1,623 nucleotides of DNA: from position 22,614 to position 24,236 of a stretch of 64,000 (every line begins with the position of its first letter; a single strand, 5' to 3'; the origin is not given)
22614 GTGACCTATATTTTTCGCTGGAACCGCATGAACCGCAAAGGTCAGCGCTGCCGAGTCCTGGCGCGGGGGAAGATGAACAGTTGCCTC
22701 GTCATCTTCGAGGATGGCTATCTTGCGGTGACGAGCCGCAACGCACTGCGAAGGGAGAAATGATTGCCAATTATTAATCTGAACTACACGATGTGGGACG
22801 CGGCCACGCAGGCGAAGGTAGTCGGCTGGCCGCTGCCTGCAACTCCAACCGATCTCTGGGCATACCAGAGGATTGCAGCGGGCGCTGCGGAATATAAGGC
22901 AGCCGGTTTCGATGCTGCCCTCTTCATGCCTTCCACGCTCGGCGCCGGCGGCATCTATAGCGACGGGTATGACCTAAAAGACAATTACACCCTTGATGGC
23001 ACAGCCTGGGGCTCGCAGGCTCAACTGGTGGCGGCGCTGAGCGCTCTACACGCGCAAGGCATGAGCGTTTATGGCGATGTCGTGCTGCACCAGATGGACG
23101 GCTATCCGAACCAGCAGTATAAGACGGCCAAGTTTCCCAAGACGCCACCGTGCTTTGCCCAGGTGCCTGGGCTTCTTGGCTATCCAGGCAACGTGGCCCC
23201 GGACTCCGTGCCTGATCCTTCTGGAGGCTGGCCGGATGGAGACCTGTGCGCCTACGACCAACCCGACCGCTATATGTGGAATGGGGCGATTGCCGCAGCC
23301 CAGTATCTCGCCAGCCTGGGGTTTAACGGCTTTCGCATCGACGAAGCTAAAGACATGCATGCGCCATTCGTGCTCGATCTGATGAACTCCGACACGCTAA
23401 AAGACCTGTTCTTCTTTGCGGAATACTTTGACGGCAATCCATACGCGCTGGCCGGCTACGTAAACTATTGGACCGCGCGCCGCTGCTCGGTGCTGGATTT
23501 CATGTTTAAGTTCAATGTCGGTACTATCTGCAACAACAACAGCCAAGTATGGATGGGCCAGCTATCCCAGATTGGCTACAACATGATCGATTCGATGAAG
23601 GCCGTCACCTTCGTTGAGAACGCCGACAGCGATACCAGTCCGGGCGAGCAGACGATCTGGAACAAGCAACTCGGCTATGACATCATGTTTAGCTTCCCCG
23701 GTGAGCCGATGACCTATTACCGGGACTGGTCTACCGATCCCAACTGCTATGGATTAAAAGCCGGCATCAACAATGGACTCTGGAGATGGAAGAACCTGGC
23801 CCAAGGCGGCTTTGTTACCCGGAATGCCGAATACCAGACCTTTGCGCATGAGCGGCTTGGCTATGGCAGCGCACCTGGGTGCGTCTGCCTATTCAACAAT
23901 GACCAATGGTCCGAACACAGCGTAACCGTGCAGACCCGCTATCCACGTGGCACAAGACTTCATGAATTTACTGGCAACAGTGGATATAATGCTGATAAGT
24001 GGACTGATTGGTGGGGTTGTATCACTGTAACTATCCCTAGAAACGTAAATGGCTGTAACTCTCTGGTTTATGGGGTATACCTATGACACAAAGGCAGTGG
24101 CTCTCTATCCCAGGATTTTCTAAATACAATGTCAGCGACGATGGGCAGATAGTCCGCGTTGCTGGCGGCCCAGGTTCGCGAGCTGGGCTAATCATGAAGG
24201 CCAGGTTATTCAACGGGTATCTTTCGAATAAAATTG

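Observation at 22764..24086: Phage-encoded cytoplasmic GH13 alpha-amylase with all three conserved His replaced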

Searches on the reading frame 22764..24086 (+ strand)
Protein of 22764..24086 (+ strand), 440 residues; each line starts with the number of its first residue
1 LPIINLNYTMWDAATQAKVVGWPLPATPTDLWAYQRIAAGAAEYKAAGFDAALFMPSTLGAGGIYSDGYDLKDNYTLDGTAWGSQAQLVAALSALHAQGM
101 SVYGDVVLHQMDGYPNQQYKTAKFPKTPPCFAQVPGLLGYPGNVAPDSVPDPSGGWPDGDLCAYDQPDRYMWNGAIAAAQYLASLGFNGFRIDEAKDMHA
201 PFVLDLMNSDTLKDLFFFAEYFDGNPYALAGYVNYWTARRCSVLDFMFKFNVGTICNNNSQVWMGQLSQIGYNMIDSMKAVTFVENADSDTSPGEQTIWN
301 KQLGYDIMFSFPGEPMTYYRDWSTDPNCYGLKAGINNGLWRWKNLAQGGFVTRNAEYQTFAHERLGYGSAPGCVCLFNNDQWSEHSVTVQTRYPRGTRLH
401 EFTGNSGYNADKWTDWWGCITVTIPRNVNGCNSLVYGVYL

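Call 3: search_protein_families(library=pfam, proteins=[window:22764-24086:+], max_evalue=0.01)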
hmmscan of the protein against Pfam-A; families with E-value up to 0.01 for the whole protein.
window:22764-24086:+ (440 aa): 1 family
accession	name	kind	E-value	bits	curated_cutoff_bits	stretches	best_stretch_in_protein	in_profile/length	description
PF02324.22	Glyco_hydro_70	-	0.00018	20.2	24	1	64-122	642-703/831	Glycosyl hydrolase family 70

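Call 4: search_protein_families(library=ncbifam, proteins=[window:22764-24086:+], max_evalue=0.1)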
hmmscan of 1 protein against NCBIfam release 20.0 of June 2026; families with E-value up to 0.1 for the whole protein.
window:22764-24086:+ (440 aa): 5 families
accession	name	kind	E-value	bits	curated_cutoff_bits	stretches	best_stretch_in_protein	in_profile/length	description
NF006970.0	PRK09441.1-3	equivalog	1.8e-45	155.5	516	1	30-428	53-457/466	alpha-amylase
NF006969.0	PRK09441.1-2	equivalog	5.8e-18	65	382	2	181-405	220-454/483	alpha-amylase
NF006972.0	PRK09441.1-5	equivalog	9e-16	57.4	804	2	180-322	249-397/514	alpha-amylase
NF006968.0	PRK09441.1-1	equivalog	8.5e-14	50.7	389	2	185-405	227-464/495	alpha-amylase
NF007060.0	PRK09505.2-5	equivalog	0.0038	15.3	790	0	357-419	324-381/690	alpha-amylase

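Call 5: search_solved_structures(query=window:22764-24086:+, max_evalue=0.01, show_alignments=3)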
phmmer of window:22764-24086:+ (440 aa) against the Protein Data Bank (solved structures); distinct sequences matched with E-value up to 0.01: 34.
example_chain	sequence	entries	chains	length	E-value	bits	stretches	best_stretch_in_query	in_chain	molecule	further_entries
3qgv_A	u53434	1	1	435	3e-21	79.1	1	31-425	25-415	Alpha amylase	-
1mwo_A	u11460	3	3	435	4e-20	75.4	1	31-427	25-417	alpha amylase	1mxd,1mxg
3bh4_A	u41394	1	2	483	1.2e-14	57.3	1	178-322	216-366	Alpha-amylase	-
1e3x_A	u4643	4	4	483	2e-14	56.5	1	178-322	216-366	ALPHA-AMYLASE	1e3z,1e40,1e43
6toy_A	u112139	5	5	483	3.2e-12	49.3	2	179-322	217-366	Amylase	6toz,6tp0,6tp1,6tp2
2gjp_A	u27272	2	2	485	3.6e-12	49.1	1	181-414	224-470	alpha-amylase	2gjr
1w9x_A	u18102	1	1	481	3.9e-12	49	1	181-414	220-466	ALPHA AMYLASE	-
1wp6_A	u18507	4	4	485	4.4e-12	48.8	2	180-326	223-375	Glucan 1,4-alpha-maltohexaosidase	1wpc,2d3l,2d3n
1vjs_A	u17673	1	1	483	4.4e-12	48.8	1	179-322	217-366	ALPHA-AMYLASE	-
2die_A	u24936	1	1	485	3.7e-11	45.8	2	181-420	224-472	amylase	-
1bli_A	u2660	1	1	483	3.7e-11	45.8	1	179-322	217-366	ALPHA-AMYLASE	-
1ob0_A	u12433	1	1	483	4.2e-11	45.6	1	179-322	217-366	ALPHA-AMYLASE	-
6gxv_A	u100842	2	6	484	3.5e-10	42.6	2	13-113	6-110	A-amylase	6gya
3bc9_A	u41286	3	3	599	5.3e-10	42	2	167-405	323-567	Alpha amylase, catalytic region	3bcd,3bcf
7p38_A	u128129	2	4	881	4.9e-09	38.8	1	26-121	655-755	Dextransucrase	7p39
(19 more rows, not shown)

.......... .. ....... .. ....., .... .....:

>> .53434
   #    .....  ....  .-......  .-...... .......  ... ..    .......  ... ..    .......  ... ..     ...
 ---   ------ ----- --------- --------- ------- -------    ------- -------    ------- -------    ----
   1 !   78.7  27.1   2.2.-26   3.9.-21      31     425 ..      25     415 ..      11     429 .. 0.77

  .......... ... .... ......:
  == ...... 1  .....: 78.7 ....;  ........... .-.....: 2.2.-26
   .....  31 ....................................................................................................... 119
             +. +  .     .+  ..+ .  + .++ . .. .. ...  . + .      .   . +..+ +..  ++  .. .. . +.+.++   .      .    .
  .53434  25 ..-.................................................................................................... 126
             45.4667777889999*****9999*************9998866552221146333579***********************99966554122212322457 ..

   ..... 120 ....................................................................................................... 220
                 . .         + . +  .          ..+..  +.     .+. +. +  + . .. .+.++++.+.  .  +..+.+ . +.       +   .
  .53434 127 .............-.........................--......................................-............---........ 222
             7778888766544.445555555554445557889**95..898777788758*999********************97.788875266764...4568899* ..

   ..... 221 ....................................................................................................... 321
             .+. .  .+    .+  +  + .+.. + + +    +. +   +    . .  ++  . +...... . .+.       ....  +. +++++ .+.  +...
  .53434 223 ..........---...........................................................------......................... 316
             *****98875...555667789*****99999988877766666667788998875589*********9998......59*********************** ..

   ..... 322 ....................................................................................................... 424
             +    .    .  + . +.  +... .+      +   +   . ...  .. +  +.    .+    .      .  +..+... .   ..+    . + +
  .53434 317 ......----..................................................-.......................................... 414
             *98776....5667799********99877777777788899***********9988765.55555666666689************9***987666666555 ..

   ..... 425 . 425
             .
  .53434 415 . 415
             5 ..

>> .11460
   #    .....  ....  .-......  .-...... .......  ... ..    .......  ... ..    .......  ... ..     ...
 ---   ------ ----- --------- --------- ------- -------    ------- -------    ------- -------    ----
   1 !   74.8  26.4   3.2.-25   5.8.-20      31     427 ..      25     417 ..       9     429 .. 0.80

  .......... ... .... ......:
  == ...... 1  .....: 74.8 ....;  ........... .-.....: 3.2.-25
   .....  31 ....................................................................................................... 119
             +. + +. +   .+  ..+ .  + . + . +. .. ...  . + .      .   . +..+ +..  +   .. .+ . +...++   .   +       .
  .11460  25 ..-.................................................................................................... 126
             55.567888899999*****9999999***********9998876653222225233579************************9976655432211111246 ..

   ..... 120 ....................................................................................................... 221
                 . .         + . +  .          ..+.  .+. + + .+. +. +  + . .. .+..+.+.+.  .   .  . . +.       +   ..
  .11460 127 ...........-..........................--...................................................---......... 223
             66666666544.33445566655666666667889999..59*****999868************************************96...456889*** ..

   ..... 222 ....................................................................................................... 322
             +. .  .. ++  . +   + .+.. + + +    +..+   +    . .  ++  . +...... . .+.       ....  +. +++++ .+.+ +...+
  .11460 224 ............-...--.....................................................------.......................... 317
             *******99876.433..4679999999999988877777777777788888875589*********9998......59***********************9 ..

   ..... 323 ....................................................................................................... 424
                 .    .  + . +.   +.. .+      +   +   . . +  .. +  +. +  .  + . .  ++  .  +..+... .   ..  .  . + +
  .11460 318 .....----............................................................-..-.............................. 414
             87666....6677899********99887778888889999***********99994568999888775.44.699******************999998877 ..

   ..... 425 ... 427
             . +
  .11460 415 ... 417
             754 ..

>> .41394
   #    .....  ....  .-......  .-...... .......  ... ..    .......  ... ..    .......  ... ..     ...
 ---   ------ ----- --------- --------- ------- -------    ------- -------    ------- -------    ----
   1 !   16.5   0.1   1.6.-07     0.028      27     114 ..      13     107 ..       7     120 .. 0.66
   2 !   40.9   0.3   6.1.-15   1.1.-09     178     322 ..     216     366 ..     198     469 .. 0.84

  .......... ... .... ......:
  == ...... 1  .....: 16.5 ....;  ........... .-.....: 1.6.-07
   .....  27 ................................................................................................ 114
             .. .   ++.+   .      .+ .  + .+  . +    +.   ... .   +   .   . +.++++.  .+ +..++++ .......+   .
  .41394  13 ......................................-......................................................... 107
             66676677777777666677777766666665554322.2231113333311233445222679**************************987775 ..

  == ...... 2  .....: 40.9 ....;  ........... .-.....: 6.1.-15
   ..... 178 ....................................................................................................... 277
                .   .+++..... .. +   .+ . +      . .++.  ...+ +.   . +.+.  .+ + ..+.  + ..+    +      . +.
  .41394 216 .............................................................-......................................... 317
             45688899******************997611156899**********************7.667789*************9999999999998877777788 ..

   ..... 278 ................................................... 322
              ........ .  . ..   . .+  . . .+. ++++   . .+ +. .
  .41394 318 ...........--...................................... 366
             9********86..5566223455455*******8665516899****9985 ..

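Call 8: search_protein_families(library=phrogs, proteins=[window:22764-24086:+], max_evalue=0.001)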
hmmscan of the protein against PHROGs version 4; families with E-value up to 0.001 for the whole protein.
window:22764-24086:+ (440 aa): 0 families

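Call 10: find_homologous_proteins(query=window:22764-24086:+, max_evalue=0.001)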
Query window:22764-24086:+ (440 aa): 130 proteins with E <= 0.001 among 7625 candidates; the best 120 are listed.
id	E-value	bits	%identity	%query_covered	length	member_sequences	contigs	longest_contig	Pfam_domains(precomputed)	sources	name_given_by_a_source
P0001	0.0e+0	1059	100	100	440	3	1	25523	-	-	-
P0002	6.2e-261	884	83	100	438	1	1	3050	PF02324.23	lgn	-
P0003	2.8e-240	816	77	100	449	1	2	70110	-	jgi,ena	jgi:alpha-amylase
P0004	7.4e-228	775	74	100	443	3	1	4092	-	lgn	-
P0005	2.4e-225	767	71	100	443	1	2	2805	-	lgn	-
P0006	6.2e-222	756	73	100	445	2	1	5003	-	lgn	-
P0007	7.2e-222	756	72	100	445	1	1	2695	-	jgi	jgi:alpha-amylase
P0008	4.4e-220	750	73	100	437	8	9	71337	-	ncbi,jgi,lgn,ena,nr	ncbi:MAG TPA: hypothetical protein VMQ60_03130 [Acidobacteriaceae bacterium]|jgi:hypothetical protei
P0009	5.7e-220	749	70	100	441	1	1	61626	-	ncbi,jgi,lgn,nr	ncbi:MAG TPA: hypothetical protein VGP83_17155 [Pyrinomonadaceae bacterium]|jgi:alpha-amylase|nr:hyp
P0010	2.3e-219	747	70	100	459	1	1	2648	-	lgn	-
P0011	1.5e-214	731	70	100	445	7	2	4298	-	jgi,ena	jgi:hypothetical protein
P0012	2.4e-213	727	70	100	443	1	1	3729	-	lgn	-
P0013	1.5e-211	722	70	100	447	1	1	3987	-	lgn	-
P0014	3.7e-207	707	69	100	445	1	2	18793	-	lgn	-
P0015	5.2e-206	703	68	100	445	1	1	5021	-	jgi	jgi:alpha-amylase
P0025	3.7e-173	595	61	100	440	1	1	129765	-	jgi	jgi:alpha-amylase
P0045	6.4e-126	439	49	100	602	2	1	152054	-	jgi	jgi:alpha-amylase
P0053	6.1e-118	413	50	95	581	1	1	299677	-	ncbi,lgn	-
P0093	9.0e-55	205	37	92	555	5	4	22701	-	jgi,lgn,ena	jgi:alpha-amylase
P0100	1.1e-48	184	33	94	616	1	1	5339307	-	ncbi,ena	-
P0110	1.0e-42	165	33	93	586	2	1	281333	-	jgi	jgi:alpha-amylase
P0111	2.6e-41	160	32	92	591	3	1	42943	-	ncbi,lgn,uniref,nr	ncbi:alpha-amylase [Paraburkholderia sp. CI2]|uniref:hypothetical protein n=1 Tax=Paraburkholderia s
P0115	7.1e-40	155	31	91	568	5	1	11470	PF00128.32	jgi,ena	-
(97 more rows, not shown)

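Call 11: search_dna_similar(query=window:22764-24086:+, collection=phages, mode=protein, max_rows=30)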
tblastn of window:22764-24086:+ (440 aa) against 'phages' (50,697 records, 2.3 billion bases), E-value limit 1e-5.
No match.

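Call 19: find_related_loci(query=A1, collection=viral_contigs, flank=8000)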
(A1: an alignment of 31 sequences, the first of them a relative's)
Query A1 (440 aa) in viral_contigs; peptide patterns used: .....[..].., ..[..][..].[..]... (x = any residue, [..] = any of these).
34 stretches matched a pattern; 3 encode a relative of the query (tblastn E <= 1e-3); 3 distinct loci.
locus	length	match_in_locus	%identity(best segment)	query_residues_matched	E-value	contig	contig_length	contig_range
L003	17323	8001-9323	70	1-440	0e+0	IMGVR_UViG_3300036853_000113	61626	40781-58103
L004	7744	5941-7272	71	1-439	0e+0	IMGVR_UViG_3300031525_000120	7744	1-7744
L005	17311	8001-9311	73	1-440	0e+0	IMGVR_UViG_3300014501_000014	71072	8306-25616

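Call 23: find_encoding_contigs(protein=P0053, flank=8000, max_places=2)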
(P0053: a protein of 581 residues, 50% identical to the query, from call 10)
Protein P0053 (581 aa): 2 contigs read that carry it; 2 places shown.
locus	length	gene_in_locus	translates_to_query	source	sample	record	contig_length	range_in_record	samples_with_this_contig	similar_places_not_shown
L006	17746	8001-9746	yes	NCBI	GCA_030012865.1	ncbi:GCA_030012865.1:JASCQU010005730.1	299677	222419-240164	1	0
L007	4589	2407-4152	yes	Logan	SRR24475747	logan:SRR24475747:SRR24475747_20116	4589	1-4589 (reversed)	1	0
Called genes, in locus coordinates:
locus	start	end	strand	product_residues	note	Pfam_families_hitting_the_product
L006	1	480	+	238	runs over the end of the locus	-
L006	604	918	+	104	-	-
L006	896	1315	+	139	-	-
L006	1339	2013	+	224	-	-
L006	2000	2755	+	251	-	-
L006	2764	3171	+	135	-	-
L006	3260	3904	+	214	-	-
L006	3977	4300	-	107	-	-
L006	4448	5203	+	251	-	-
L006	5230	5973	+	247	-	-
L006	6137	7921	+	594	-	-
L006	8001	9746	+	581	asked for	-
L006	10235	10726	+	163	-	-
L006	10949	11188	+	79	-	-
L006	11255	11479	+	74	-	-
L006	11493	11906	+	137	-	-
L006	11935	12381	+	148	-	-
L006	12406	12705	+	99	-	-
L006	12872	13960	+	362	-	-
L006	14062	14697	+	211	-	-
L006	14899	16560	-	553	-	-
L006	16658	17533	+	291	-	-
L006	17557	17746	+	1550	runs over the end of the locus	PF18013:Phage_lysozyme2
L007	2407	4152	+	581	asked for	-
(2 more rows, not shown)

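Call 24: find_encoding_contigs(protein=P0100, flank=8000, max_places=2)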
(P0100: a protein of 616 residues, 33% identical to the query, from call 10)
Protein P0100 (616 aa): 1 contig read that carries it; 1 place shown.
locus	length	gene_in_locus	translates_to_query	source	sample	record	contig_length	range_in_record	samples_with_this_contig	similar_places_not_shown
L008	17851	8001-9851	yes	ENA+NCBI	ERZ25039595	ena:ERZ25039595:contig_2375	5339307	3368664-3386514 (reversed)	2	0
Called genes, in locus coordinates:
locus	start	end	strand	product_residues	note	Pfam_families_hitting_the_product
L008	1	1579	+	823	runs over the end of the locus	PF02018:CBM_4_9, PF13385:Laminin_G_3 (faint), PF22848:ASD1_dom, PF06964:Alpha-L-AF_C, PF06439:3keto-disac_hyd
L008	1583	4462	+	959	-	PF13385:Laminin_G_3, PF18951:DUF5695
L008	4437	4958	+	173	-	PF18951:DUF5695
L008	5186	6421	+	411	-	PF16334:DUF4964, PF17168:DUF5127, PF16335:GtaA_6_Hairpin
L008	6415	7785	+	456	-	PF16335:GtaA_6_Hairpin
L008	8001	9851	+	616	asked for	-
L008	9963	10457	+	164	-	-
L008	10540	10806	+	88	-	-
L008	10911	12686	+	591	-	PF00128:Alpha-amylase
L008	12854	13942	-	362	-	PF00356:LacI, PF00532:Peripla_BP_1, PF13377:Peripla_BP_3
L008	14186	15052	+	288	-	PF07963:N_methyl, PF07596:SBP_bac_10 (weak)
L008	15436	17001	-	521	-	PF26769:HAMP_PhoQ (faint), PF00672:HAMP, PF00512:HisKA, PF02518:HATPase_c, PF13581:HATPase_c_2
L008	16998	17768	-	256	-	PF00072:Response_reg, PF00486:Trans_reg_C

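Call 25: find_encoding_contigs(protein=P0025, flank=8000, max_places=2)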
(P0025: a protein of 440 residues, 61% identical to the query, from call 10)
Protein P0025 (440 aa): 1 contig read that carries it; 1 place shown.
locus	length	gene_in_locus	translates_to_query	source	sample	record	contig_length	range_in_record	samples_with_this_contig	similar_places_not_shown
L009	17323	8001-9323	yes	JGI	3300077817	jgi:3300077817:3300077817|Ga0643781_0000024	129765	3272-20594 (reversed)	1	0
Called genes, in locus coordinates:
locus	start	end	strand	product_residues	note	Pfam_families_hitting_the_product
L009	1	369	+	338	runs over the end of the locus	-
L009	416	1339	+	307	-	-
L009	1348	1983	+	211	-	-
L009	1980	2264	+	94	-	-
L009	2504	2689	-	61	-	-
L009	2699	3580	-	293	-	-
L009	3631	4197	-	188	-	PF00692:dUTPase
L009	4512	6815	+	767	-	PF07282:Cas12f1-like_TNB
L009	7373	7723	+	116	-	-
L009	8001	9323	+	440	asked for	-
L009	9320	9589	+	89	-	-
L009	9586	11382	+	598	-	-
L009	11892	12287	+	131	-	-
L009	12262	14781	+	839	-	-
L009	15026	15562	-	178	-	-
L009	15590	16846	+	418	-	-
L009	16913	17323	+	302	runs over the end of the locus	-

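Call 28: search_protein_families(library=pfam, proteins=[L006:6137-7921:+, L009:9586-11382:+, P0053, P0045, P0111], max_evalue=1)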
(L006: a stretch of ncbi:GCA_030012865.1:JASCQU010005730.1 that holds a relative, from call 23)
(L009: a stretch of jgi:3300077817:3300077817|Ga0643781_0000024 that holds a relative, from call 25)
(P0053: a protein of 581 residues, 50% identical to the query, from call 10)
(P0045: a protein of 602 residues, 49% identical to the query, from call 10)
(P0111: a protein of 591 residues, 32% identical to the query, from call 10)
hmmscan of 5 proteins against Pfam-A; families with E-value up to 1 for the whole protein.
L006:6137-7921:+ (594 aa): 2 families
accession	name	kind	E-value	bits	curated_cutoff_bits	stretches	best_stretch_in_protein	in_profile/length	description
PF13360.13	PQQ_2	-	0.0037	17.4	27.6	1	66-102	32-68/233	Outer membrane protein assembly factor BamB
PF01011.28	PQQ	-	0.013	14.6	26.7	1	67-98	57-88/595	Glucose/ethanol/alcohol dehydrogenase, beta-propeller domain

L009:9586-11382:+ (598 aa): 3 families
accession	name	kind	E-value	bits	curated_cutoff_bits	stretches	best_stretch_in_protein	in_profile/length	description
PF13570.13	Beta-prop_ACSF4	-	0.0029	17.5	133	1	64-130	4-71/329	Beta-alanine-activating enzyme, beta-propeller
PF13360.13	PQQ_2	-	0.0054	16.8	27.6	1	73-110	69-106/233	Outer membrane protein assembly factor BamB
PF01011.28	PQQ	-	0.0085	15.3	26.7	1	66-106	50-85/595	Glucose/ethanol/alcohol dehydrogenase, beta-propeller domain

P0053 (581 aa): 0 families

P0045 (602 aa): 2 families
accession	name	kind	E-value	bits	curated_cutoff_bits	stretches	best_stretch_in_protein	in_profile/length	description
PF09154.16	Alpha-amy_C_pro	-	0.00032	21.1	21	1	393-430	15-51/57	Alpha-amylase C-terminal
PF00128.31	Alpha-amylase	-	0.12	12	22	1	65-106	49-89/446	Alpha amylase, catalytic domain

P0111 (591 aa): 1 family
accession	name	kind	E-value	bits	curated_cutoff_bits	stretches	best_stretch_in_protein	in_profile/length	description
PF00128.31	Alpha-amylase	-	0.057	13.1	22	1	89-117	61-89/446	Alpha amylase, catalytic domain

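Call 38: predict_structure(alignment_id=A1)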
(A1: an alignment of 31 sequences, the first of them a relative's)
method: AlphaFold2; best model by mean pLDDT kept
length: 440 residues; sequences in the alignment: 31
mean_pLDDT: 80.6   pTM: 0.85
mean pLDDT of the five models: 80.6, 79.5, 79.3, 78.5, 75.9
residues with pLDDT >= 90: 207; 70-90: 124; 50-70: 68; < 50: 41
segments of 3 or more residues with pLDDT < 50: 60-62, 110-120, 137-161
pLDDT, mean of each block of 10 residues (from residue 1): 86 62 79 93 98 76 52 69 89 98 79 41 61 51 36 37 67 83 92 70 87 90 73 84 90 89 89 91 79 73 95 94 88 95 93 94 94 95 94 93 76 94 90 86
secondary structure, 60 per line:
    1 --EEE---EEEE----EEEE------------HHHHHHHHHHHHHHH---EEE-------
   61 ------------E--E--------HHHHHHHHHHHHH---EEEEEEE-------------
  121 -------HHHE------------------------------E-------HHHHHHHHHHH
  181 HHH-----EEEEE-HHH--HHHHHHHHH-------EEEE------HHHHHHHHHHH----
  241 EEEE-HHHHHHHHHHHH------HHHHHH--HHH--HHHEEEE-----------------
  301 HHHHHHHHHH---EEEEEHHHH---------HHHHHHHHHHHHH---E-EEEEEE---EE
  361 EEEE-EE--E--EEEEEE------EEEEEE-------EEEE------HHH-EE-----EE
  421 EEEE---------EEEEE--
elements in order: E3-5 E9-12 E17-20 H33-47 E51-53 H85-97 E101-107 H170-183 E189-193 H200-208 E216-219 H226-236 E241-244 H246-257 H264-269 E280-283 H301-310 E314-318 H319-322 H332-344 E350-355 E359-364 E373-378 E385-390 E398-401 E419-424 E434-438

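Call 41: fold_search(model_id=the predicted structure, library=pdb)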
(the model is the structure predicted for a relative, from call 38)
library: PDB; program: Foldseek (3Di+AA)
matches with E <= 10: 500; with E <= 0.001: 500
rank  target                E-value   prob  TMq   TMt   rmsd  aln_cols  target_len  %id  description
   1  3qgv_A                2.1e-27  1.00  0.76  0.77   4.2       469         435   24  Crystal structure of a thermostable amylase variant (released 2012-02-01)
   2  1mxd_A                1.1e-26  1.00  0.74  0.75   4.6       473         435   24  Structure of a (Ca,Zn)-dependent alpha-amylase from the hyperthermophilic archaeon Pyrococcus woesei (released 2003-06-10)
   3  6toy                  6.1e-26  1.00  0.75  0.70   5.2       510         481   21  Crystal structure of Bacillus paralicheniformis wild-type alpha-amylase (released 2020-10-14)
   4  1e3x                  1.0e-25  1.00  0.73  0.67   5.4       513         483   20  Native structure of chimaeric amylase from B. amyloliquefaciens and B. licheniformis at 1.92A (released 2001-06-21)
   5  1vjs                  1.0e-25  1.00  0.73  0.69   6.8       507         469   20  STRUCTURE OF ALPHA-AMYLASE PRECURSOR (released 1997-03-12)
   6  1mwo                  1.2e-25  1.00  0.75  0.76   4.5       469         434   25  Crystal Structure Analysis of the Hyperthermostable Pyrocoocus woesei alpha-amylase (released 2003-06-10)
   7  2die                  2.5e-25  1.00  0.73  0.68   5.0       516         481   19  Alkaline alpha-amylase AmyK from Bacillus sp. KSM-1378 (released 2007-02-13)
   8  8jjm_A                2.6e-25  1.00  0.75  0.68   5.1       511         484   19  X-ray crystal structure of a multifunctional enzyme (Amy63) from Vibrio alginolyticus 63 (released 2023-09-13)
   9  1w9x_A                3.9e-25  1.00  0.71  0.66   5.2       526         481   19  Bacillus halmapalus alpha amylase (released 2005-02-09)
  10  3bh4_A                5.6e-25  1.00  0.73  0.67   5.2       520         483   21  High resolution crystal structure of Bacillus amyloliquefaciens alpha-amylase (released 2008-12-09)
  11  1ob0                  7.1e-25  1.00  0.72  0.67   5.5       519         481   19  Kinetic stabilization of Bacillus licheniformis alpha-amylase through introduction of hydrophobic residues at the surfac (released 2003-01-30)
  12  1wp6                  1.3e-24  1.00  0.76  0.70   5.3       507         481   21  Crystal structure of maltohexaose-producing amylase from alkalophilic Bacillus sp.707. (released 2004-11-30)
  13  1bli                  1.6e-24  1.00  0.74  0.68   5.1       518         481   19  BACILLUS LICHENIFORMIS ALPHA-AMYLASE (released 1999-03-23)
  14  1hvx                  2.0e-24  1.00  0.75  0.69   4.9       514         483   19  BACILLUS STEAROTHERMOPHILUS ALPHA-AMYLASE (released 2001-01-31)
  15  1ud3                  2.0e-24  1.00  0.73  0.67   5.9       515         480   20  Crystal structure of AmyK38 N289H mutant (released 2003-07-22)
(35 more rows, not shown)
